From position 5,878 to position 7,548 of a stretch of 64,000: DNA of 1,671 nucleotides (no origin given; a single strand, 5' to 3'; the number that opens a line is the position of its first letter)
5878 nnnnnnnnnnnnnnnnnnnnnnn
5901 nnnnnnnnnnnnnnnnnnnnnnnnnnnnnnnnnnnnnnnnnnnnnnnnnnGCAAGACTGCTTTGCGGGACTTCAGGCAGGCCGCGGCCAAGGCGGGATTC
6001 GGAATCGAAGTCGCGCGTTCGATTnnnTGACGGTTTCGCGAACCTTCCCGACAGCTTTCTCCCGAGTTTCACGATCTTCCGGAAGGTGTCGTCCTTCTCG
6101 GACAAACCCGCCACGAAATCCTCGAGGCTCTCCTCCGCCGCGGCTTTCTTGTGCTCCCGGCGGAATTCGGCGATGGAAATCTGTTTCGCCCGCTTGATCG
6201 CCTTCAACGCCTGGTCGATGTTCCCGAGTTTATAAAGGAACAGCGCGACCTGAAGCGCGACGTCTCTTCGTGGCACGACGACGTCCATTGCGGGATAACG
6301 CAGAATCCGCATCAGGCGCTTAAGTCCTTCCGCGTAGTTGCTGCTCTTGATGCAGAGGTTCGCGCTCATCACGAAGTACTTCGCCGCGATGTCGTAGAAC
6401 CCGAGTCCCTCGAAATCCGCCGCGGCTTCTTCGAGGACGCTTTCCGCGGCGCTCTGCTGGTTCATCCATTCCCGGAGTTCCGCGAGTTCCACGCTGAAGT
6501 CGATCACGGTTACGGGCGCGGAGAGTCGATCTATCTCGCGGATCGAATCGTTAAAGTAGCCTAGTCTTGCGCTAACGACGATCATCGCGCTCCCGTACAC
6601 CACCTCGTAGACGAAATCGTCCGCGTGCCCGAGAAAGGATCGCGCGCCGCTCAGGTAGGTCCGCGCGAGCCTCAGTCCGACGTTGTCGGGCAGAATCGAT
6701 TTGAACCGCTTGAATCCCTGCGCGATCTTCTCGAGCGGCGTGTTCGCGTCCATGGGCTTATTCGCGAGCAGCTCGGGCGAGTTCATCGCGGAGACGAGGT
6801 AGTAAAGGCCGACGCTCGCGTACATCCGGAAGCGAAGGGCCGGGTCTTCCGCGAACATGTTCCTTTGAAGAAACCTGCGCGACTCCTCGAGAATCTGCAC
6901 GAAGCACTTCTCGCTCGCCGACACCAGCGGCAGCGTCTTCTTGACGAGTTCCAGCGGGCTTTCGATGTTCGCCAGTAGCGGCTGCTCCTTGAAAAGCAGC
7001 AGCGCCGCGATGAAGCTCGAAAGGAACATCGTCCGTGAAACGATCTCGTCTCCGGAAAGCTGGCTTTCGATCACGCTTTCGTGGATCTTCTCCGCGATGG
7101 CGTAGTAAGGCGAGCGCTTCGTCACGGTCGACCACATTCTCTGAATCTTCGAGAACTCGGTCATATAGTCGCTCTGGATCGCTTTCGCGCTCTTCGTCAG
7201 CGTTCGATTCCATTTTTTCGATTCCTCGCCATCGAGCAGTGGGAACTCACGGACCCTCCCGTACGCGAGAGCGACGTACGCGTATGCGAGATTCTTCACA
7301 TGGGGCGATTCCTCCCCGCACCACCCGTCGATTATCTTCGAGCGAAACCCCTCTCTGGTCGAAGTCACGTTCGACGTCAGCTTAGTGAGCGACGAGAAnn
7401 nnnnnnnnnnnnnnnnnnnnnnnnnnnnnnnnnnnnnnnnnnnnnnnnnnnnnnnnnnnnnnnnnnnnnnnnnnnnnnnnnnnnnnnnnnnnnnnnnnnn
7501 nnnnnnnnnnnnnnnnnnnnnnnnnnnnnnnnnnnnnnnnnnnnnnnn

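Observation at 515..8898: Three-gene FHA-centred operon with two large proteins of unassigned function and no kinase or phosphatase partner in view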

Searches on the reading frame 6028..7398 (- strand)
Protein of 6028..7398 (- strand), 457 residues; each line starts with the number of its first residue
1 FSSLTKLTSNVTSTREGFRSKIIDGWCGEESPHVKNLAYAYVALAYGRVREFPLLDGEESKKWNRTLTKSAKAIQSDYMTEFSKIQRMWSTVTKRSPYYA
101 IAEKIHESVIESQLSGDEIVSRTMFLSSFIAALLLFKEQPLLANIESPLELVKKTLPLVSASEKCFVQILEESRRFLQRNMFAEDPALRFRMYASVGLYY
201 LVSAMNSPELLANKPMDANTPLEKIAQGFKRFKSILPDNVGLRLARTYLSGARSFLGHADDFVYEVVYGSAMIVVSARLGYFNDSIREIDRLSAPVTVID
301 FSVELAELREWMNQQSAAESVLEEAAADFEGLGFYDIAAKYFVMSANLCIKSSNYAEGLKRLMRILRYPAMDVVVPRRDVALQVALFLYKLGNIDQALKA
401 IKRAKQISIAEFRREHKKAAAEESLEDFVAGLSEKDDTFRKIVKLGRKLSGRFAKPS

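Call 56: search_protein_families(library=pfam, proteins=[window:6028-7398:-], max_evalue=10)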
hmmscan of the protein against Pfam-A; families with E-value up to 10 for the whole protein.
window:6028-7398:- (457 aa): 8 families
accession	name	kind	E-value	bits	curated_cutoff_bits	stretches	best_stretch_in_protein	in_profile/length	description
PF25058.1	ARM_TT21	-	0.00019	21.9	27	1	300-365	58-120/155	Tetratricopeptide repeat protein 21 ARM repeat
PF13424.12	TPR_12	-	0.02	15.5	30.1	1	381-419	6-45/77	Tetratricopeptide repeat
PF10602.15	RPN7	-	0.041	14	29.6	1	290-380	64-154/174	26S proteasome subunit RPN7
PF07719.23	TPR_2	-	0.098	13.3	27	1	385-407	8-30/34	Tetratricopeptide repeat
PF00515.34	TPR_1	-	0.19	12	27.8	1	386-407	9-30/34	Tetratricopeptide repeat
PF10679.14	DUF2491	-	0.19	11.3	25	1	60-108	103-153/210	Protein of unknown function (DUF2491)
PF14559.12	TPR_19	-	0.21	12.4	25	0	379-404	26-51/68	Tetratricopeptide repeat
PF13428.12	TPR_14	-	0.38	12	23.5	1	380-404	3-27/44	Tetratricopeptide repeat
